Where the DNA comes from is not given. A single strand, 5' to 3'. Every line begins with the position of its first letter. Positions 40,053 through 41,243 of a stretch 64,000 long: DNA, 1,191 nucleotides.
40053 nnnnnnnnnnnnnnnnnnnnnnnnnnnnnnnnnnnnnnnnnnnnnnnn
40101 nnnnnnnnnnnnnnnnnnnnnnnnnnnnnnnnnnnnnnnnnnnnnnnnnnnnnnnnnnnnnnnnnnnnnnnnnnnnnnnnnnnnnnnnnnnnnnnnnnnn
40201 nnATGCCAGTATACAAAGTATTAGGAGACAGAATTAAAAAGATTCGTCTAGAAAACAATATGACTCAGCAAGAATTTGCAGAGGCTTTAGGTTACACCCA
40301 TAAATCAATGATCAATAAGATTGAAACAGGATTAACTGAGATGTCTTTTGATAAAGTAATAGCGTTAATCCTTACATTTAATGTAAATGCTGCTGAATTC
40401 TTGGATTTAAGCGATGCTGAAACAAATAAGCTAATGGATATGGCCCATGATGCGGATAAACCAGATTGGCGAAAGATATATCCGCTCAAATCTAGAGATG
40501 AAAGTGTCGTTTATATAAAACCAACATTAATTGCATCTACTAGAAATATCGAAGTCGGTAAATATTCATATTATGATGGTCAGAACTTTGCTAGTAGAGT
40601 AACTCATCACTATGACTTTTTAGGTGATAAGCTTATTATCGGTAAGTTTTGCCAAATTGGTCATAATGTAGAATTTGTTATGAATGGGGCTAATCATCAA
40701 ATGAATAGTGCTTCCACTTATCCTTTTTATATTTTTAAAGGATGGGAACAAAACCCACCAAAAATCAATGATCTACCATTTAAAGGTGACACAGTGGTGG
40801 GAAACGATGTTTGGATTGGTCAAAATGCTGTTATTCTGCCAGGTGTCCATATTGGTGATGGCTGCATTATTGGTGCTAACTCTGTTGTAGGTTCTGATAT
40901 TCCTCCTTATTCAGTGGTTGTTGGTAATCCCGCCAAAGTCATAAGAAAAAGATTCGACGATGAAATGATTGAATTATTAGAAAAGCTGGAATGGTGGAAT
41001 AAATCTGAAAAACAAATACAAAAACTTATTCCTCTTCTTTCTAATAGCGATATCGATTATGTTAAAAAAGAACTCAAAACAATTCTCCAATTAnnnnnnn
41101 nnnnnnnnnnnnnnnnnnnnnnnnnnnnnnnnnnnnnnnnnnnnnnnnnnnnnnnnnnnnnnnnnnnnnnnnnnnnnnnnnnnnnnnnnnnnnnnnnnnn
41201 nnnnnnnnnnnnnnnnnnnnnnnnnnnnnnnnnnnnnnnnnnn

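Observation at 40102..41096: An XRE-family HTH is fused in one polypeptide to a Vat/CatB-type xenobiotic hexapeptide acetyltransferase.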

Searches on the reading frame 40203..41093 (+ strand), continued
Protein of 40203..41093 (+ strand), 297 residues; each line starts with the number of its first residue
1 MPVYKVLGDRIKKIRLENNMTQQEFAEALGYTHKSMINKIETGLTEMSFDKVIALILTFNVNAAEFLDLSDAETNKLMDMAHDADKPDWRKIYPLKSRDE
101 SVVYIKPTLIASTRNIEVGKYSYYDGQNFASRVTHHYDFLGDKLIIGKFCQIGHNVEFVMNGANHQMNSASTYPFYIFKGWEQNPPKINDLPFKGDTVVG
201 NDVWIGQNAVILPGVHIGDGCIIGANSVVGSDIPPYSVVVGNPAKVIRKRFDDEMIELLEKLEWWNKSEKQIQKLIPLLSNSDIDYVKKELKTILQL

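Call 63: search_protein_families(library=ncbifam, proteins=[L015:1348-2223:+, L016:3992-4852:+, L011:1232-2107:+, L006:3995-4891:+, L022:4001-4630:+, L017:4001-4606:+, L027:4001-4609:+], max_evalue=1e-40)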
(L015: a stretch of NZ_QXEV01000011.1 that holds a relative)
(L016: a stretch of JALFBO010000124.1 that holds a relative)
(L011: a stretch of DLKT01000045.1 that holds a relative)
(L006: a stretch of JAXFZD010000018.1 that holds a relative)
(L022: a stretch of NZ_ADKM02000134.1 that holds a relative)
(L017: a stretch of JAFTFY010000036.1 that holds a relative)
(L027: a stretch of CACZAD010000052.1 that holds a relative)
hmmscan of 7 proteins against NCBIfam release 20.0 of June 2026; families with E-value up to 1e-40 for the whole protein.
L015:1348-2223:+ (292 aa): 9 families
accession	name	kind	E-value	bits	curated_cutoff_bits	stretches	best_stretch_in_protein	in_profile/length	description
NF000311.1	Vat_ABCDEFH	equivalog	4.5e-80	268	300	1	88-280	1-196/201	Vat family streptogramin A O-acetyltransferase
NF000020.1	stregram_VatE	exception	9.7e-71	237.7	450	1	86-291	2-212/214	streptogramin A O-acetyltransferase Vat(E)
NF033468.1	stregram_VatI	exception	1.1e-66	224.6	415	1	88-279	3-197/208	streptogramin A O-acetyltransferase Vat(I)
NF000097.1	stregram_VatC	exception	7.7e-66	222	425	1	84-279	5-203/212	streptogramin A O-acetyltransferase Vat(C)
NF000101.1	stregram_VatA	exception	6.9e-62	208.9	450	1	84-279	5-203/219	streptogramin A O-acetyltransferase Vat(A)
NF000147.1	stregram_VatF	exception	3.6e-61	206.4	400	1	84-278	5-204/221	streptogramin A O-acetyltransferase Vat(F)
NF000504.1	stregram_VatH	exception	1.8e-60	204.5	475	1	84-272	4-195/216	streptogramin A O-acetyltransferase Vat(H)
NF000111.1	stregram_VatD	exception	5.8e-53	179.8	400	1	88-277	3-196/209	streptogramin A O-acetyltransferase Vat(D)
NF000490.1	chloram_CatB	equivalog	7.5e-44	149.5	350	1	103-281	12-197/210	type B chloramphenicol O-acetyltransferase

L016:3992-4852:+ (287 aa): 9 families
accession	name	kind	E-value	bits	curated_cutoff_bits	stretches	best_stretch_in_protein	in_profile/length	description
NF000311.1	Vat_ABCDEFH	equivalog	2.8e-93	311.1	300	1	82-279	5-200/201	Vat family streptogramin A O-acetyltransferase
NF000020.1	stregram_VatE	exception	3.2e-81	272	450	1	81-275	7-201/214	streptogramin A O-acetyltransferase Vat(E)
NF033468.1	stregram_VatI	exception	2e-77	259.7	415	1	80-281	5-204/208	streptogramin A O-acetyltransferase Vat(I)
NF000147.1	stregram_VatF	exception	2.1e-77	259.5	400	1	79-285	10-216/221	streptogramin A O-acetyltransferase Vat(F)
NF000504.1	stregram_VatH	exception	1.8e-75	253.5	475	1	73-282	3-210/216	streptogramin A O-acetyltransferase Vat(H)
NF000097.1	stregram_VatC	exception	2.5e-71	240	425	1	83-278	14-207/212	streptogramin A O-acetyltransferase Vat(C)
NF000111.1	stregram_VatD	exception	9.5e-71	237.9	400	1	90-277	15-201/209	streptogramin A O-acetyltransferase Vat(D)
NF000101.1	stregram_VatA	exception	2.5e-68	230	450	1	91-280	22-209/219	streptogramin A O-acetyltransferase Vat(A)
NF000490.1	chloram_CatB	equivalog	2.7e-49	167.3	350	1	95-282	14-203/210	type B chloramphenicol O-acetyltransferase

L011:1232-2107:+ (292 aa): 9 families
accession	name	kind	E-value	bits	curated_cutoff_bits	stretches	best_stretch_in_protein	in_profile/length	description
NF000311.1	Vat_ABCDEFH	equivalog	2.7e-80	268.7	300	1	82-278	2-199/201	Vat family streptogramin A O-acetyltransferase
NF000020.1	stregram_VatE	exception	3.5e-69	232.6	450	1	94-273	16-199/214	streptogramin A O-acetyltransferase Vat(E)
NF033468.1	stregram_VatI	exception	2.3e-64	217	415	1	85-281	7-204/208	streptogramin A O-acetyltransferase Vat(I)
NF000101.1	stregram_VatA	exception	3.3e-64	216.5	450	1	79-287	7-216/219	streptogramin A O-acetyltransferase Vat(A)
NF000147.1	stregram_VatF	exception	4.4e-62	209.4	400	1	86-273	14-204/221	streptogramin A O-acetyltransferase Vat(F)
NF000504.1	stregram_VatH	exception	4.8e-61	206.4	475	1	84-267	11-195/216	streptogramin A O-acetyltransferase Vat(H)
NF000097.1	stregram_VatC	exception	1.4e-59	201.6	425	1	83-281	11-210/212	streptogramin A O-acetyltransferase Vat(C)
NF000111.1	stregram_VatD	exception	5.8e-58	196.1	400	1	91-269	12-193/209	streptogramin A O-acetyltransferase Vat(D)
NF000490.1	chloram_CatB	equivalog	4e-46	157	350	1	106-280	20-201/210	type B chloramphenicol O-acetyltransferase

L006:3995-4891:+ (299 aa): 9 families
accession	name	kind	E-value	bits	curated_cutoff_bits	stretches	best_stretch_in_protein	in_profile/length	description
NF000311.1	Vat_ABCDEFH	equivalog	3.8e-81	271.5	300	1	86-283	1-199/201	Vat family streptogramin A O-acetyltransferase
NF000020.1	stregram_VatE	exception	3.6e-69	232.6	450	1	86-278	4-199/214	streptogramin A O-acetyltransferase Vat(E)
NF000101.1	stregram_VatA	exception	4e-66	222.8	450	1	84-292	7-216/219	streptogramin A O-acetyltransferase Vat(A)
NF000097.1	stregram_VatC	exception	7.2e-65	218.9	425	1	82-286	5-210/212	streptogramin A O-acetyltransferase Vat(C)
NF000147.1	stregram_VatF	exception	8.2e-64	215.1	400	1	86-283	9-209/221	streptogramin A O-acetyltransferase Vat(F)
NF033468.1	stregram_VatI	exception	1.1e-62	211.6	415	1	98-287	14-205/208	streptogramin A O-acetyltransferase Vat(I)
NF000504.1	stregram_VatH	exception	2.7e-60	203.9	475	1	80-274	2-197/216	streptogramin A O-acetyltransferase Vat(H)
NF000111.1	stregram_VatD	exception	1.5e-58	198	400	1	87-282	4-202/209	streptogramin A O-acetyltransferase Vat(D)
NF000490.1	chloram_CatB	equivalog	1.1e-48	165.4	350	1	109-286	18-202/210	type B chloramphenicol O-acetyltransferase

L022:4001-4630:+ (210 aa): 9 families
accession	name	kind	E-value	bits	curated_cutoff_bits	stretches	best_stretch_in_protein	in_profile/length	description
NF000311.1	Vat_ABCDEFH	equivalog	1.4e-78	263.1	300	1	5-201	1-200/201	Vat family streptogramin A O-acetyltransferase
NF000020.1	stregram_VatE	exception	9.9e-72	241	450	1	5-196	4-200/214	streptogramin A O-acetyltransferase Vat(E)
NF033468.1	stregram_VatI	exception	1.2e-68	231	415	1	4-205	2-206/208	streptogramin A O-acetyltransferase Vat(I)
NF000097.1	stregram_VatC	exception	2.9e-63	213.6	425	1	3-203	7-210/212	streptogramin A O-acetyltransferase Vat(C)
NF000101.1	stregram_VatA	exception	9.1e-62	208.5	450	1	3-203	7-210/219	streptogramin A O-acetyltransferase Vat(A)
NF000504.1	stregram_VatH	exception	1.5e-61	208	475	1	3-204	6-210/216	streptogramin A O-acetyltransferase Vat(H)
NF000147.1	stregram_VatF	exception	7.1e-61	205.5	400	1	4-201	8-210/221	streptogramin A O-acetyltransferase Vat(F)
NF000111.1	stregram_VatD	exception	7.5e-52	176.2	400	1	5-206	3-206/209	streptogramin A O-acetyltransferase Vat(D)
NF000490.1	chloram_CatB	equivalog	8e-50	169.1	350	1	22-207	14-206/210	type B chloramphenicol O-acetyltransferase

L017:4001-4606:+ (202 aa): 9 families
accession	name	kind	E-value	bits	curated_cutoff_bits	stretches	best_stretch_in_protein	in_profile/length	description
NF000311.1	Vat_ABCDEFH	equivalog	1e-79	266.8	300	1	1-198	1-200/201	Vat family streptogramin A O-acetyltransferase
NF033468.1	stregram_VatI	exception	1.9e-68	230.3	415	1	1-200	3-204/208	streptogramin A O-acetyltransferase Vat(I)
NF000020.1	stregram_VatE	exception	2.4e-65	220.1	450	1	11-194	13-201/214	streptogramin A O-acetyltransferase Vat(E)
NF000097.1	stregram_VatC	exception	1.4e-64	218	425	1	1-201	9-211/212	streptogramin A O-acetyltransferase Vat(C)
NF000504.1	stregram_VatH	exception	2.9e-64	216.9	475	1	1-189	8-198/216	streptogramin A O-acetyltransferase Vat(H)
NF000101.1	stregram_VatA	exception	3.5e-62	209.9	450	1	1-201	9-211/219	streptogramin A O-acetyltransferase Vat(A)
NF000147.1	stregram_VatF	exception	7.3e-60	202.2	400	1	1-197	9-209/221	streptogramin A O-acetyltransferase Vat(F)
NF000111.1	stregram_VatD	exception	2.3e-57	194.2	400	1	1-187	3-192/209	streptogramin A O-acetyltransferase Vat(D)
NF000490.1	chloram_CatB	equivalog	6e-46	156.4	350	1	19-197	14-199/210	type B chloramphenicol O-acetyltransferase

L027:4001-4609:+ (203 aa): 9 families
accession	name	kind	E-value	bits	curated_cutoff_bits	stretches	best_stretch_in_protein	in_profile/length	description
NF000311.1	Vat_ABCDEFH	equivalog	1.3e-81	273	300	1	1-196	1-199/201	Vat family streptogramin A O-acetyltransferase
NF000020.1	stregram_VatE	exception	1.3e-70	237.3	450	1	1-193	4-201/214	streptogramin A O-acetyltransferase Vat(E)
NF033468.1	stregram_VatI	exception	2.2e-70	236.7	415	1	1-200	3-205/208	streptogramin A O-acetyltransferase Vat(I)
NF000097.1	stregram_VatC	exception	4.5e-66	222.8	425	1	1-200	9-211/212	streptogramin A O-acetyltransferase Vat(C)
NF000504.1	stregram_VatH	exception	5.9e-65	219.2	475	1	1-192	8-202/216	streptogramin A O-acetyltransferase Vat(H)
NF000147.1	stregram_VatF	exception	1.7e-64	217.3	400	1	1-196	9-209/221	streptogramin A O-acetyltransferase Vat(F)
NF000101.1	stregram_VatA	exception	1.7e-62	210.9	450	1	1-201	9-212/219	streptogramin A O-acetyltransferase Vat(A)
NF000111.1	stregram_VatD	exception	3.6e-53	180.5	400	1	1-192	3-199/209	streptogramin A O-acetyltransferase Vat(D)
NF000490.1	chloram_CatB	equivalog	1.4e-49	168.3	350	1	18-199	14-202/210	type B chloramphenicol O-acetyltransferase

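Call 76: search_protein_families(library=padloc, proteins=[L011:88-1236:+, L016:3089-3985:+, L003:1814-2686:+, L003:1074-1814:+, L002:3543-3974:+], max_evalue=0.00001)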
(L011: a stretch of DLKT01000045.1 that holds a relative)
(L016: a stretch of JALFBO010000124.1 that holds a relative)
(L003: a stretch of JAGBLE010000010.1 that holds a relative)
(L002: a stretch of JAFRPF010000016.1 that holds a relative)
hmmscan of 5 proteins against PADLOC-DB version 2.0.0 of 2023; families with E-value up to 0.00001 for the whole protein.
L011:88-1236:+ (383 aa): 6 families
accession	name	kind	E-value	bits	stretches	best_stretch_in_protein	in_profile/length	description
PDLC05078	PDC-S72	-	5e-164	543.8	1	19-376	1-374/377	-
PDLC04838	PDC-S04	-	4.1e-26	90.1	1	96-250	41-189/209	-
PDLC04839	PDC-S04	-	1.1e-13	49.3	1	111-221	54-159/205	-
PDLC03963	SoFic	-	3.8e-10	37.7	0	315-376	291-351/361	-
PDLC04842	PDC-S04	-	4.9e-08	30.9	1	93-223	14-132/202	-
PDLC04841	PDC-S04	-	8.5e-06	23.6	0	120-222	144-229/292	-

L016:3089-3985:+ (299 aa): 35 families (the best 25 are shown)
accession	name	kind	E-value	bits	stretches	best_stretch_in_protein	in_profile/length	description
PDLC04879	PDC-S05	-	4e-84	280.5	1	18-290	4-277/285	-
PDLC04965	PDC-S23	-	3.4e-48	162.7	1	16-171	1-158/327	-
PDLC04964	PDC-S23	-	6.8e-47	158.3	1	16-173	1-159/331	-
PDLC04854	PDC-S05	-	9.1e-47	157.4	1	16-166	1-152/212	-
PDLC04858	PDC-S05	-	1e-44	149.7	1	16-142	1-129/138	-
PDLC04869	PDC-S05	-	1.4e-43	147.3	1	125-296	126-297/306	-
PDLC04872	PDC-S05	-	3e-43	145.2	1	18-153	4-143/152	-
PDLC04963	PDC-S23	-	1.7e-42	144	1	20-156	3-137/312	-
PDLC04874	PDC-S05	-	3.5e-41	138.5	1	18-139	5-125/165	-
PDLC04843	PDC-S05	-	3.6e-41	139.4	1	18-139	5-127/330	-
PDLC04870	PDC-S05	-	3.5e-39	132.4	1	16-154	6-149/214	-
PDLC04853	PDC-S05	-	1.6e-38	130.7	1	18-156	5-149/336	-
PDLC04851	PDC-S05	-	1.4e-37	127.6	1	16-141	7-136/342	-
PDLC04852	PDC-S05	-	1.9e-37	127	1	17-139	9-135/346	-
PDLC04876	PDC-S05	-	2.1e-37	126.6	1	17-157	6-154/174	-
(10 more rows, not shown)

L003:1814-2686:+ (291 aa): 37 families (the best 25 are shown)
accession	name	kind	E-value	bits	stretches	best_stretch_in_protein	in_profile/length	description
PDLC04879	PDC-S05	-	2e-84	281.4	1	1-279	1-276/285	-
PDLC04965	PDC-S23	-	3.8e-49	165.9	1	1-150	1-148/327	-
PDLC04854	PDC-S05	-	2e-47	159.6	1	2-154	2-151/212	-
PDLC04964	PDC-S23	-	1.8e-45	153.6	1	10-145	9-142/331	-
PDLC04858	PDC-S05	-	3e-44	148.1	1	1-129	1-127/138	-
PDLC04872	PDC-S05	-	5.5e-44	147.6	1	1-140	1-141/152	-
PDLC04963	PDC-S23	-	1e-43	148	1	8-145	5-137/312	-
PDLC04853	PDC-S05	-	9.9e-43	144.5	1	1-145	1-149/336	-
PDLC04852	PDC-S05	-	2e-41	140.1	1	3-145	9-155/346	-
PDLC04870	PDC-S05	-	4.1e-41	138.7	1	2-145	6-151/214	-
PDLC04851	PDC-S05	-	1.3e-40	137.5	1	3-145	8-155/342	-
PDLC04843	PDC-S05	-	1.6e-40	137.4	1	4-145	5-146/330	-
PDLC04876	PDC-S05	-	1.7e-40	136.7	1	3-147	6-155/174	-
PDLC04869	PDC-S05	-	1.1e-39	134.4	1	123-289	135-300/306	-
PDLC04874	PDC-S05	-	1.8e-37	126.4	1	6-145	7-139/165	-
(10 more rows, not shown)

L003:1074-1814:+ (247 aa): 1 family
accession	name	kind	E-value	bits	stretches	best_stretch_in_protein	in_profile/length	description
PDLC02926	HTH_VI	-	3.2e-06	25.3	1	5-50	2-46/92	-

L002:3543-3974:+ (144 aa): 2 families
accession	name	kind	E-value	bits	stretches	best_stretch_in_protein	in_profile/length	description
PDLC04869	PDC-S05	-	6.9e-09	33.3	1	6-127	169-292/306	-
PDLC04879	PDC-S05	-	2.6e-06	25.1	1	5-125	155-276/285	-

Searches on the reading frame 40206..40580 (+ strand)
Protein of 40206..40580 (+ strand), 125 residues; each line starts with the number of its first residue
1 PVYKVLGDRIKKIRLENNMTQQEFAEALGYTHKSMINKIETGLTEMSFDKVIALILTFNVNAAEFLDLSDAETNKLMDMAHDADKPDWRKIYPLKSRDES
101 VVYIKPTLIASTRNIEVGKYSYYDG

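Call 28: find_related_loci(query=A2, collection=metagenome_contigs, flank=2500)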
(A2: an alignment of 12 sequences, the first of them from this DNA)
Query A2 (125 aa) in metagenome_contigs; peptide patterns used: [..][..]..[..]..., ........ (x = any residue, [..] = any of these).
600 stretches matched a pattern (row limit reached: there are more); 170 encode a relative of the query (tblastn E <= 1e-3); the best 80 are kept; 80 distinct loci.
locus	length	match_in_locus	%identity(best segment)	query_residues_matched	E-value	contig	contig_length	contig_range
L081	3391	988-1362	98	1-125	3e-81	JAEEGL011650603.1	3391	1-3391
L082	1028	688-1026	95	1-113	9e-77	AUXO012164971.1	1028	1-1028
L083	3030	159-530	84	1-125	2e-68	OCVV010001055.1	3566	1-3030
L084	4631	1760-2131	84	1-125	1e-67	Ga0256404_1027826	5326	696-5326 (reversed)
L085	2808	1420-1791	83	1-125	1e-67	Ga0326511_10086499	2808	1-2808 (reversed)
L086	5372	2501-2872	82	1-125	5e-66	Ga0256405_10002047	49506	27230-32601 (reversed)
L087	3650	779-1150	82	1-125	4e-66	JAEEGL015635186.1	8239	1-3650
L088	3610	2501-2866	82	3-125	5e-66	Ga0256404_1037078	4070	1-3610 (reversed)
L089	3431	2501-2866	81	3-125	8e-66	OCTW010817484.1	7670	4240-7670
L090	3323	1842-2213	82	1-125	6e-66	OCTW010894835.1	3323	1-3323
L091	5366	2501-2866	78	3-125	4e-62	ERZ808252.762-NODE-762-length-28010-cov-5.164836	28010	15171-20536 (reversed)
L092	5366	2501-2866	78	3-125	4e-62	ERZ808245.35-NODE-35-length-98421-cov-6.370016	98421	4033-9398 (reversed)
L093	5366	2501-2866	78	3-125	1e-60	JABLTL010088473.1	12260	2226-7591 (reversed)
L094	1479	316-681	76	3-125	6e-63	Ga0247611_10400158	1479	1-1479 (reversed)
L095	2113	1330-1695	78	3-125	2e-61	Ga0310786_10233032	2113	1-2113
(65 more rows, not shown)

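Call 45: find_related_loci(query=A2, collection=viral_contigs, flank=6000)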
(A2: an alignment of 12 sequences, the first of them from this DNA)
Query A2 (125 aa) in viral_contigs; peptide patterns used: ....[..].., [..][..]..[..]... (x = any residue, [..] = any of these).
154 stretches matched a pattern; 59 encode a relative of the query (tblastn E <= 1e-3); 59 distinct loci.
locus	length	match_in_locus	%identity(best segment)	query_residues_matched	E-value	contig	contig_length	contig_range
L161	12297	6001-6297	37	5-105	9e-9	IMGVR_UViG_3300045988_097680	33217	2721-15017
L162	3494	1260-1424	47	6-61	2e-8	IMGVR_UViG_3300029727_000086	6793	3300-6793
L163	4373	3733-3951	40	6-82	5e-8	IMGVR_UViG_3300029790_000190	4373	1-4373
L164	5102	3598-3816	40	6-82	5e-8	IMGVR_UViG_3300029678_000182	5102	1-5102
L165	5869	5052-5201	46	4-55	6e-8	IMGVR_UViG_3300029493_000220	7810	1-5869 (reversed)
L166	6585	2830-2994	47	6-61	8e-8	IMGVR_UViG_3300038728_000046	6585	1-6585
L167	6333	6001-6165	47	6-61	1e-7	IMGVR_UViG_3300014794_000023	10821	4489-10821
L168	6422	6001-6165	47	6-61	2e-7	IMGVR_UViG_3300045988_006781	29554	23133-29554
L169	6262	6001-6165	47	6-61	1e-7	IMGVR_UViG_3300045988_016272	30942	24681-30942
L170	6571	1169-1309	51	8-56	3e-7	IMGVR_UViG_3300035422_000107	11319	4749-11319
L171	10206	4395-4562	40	5-61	2e-7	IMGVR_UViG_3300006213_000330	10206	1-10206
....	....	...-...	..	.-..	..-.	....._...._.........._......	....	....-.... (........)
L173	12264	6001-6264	36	6-100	6e-7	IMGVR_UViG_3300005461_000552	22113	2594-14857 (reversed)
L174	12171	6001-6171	36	3-60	9e-7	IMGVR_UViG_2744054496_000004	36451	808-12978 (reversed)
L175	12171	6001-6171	36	3-60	9e-7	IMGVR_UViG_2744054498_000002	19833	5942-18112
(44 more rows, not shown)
